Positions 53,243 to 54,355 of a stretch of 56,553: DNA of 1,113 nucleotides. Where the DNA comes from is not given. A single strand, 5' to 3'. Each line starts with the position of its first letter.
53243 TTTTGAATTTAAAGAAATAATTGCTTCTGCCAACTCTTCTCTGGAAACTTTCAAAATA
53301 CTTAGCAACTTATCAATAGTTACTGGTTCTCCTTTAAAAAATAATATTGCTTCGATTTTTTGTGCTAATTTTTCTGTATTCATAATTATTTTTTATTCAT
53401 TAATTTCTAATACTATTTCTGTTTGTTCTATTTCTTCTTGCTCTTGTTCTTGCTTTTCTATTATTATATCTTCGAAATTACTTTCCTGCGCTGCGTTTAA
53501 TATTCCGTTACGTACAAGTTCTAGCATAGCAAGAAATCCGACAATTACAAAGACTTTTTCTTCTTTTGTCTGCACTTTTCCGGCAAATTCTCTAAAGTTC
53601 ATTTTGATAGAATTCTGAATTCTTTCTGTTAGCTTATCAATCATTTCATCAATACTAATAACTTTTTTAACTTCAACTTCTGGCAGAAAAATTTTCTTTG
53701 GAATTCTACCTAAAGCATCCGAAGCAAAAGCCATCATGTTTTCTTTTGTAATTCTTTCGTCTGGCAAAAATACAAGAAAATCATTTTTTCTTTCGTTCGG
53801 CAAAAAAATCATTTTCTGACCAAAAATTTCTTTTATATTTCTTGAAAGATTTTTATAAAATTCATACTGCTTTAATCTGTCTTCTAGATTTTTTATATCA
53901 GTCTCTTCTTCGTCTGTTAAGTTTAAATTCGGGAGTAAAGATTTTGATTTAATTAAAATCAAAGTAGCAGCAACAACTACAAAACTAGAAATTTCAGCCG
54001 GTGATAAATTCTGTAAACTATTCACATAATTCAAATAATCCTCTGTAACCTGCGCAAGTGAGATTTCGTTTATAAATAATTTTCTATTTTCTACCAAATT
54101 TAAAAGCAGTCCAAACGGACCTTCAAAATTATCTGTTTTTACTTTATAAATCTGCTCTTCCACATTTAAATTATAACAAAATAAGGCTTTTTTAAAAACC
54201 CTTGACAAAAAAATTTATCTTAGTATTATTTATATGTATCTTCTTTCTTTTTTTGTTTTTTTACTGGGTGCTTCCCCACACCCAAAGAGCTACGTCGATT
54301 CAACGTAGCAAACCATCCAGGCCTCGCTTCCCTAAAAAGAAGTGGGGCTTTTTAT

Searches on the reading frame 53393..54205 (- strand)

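Call 90: search_protein_families(library=pfam, proteins=[window:53393-54205:-], max_evalue=0.0001)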
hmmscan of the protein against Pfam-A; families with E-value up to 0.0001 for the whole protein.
window:53393-54205:- (270 aa): 1 family
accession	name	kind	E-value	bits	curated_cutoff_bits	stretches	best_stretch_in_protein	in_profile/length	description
PF02616.19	SMC_ScpA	-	2.5e-20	73.9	24.6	1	37-249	1-229/232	Segregation and condensation protein ScpA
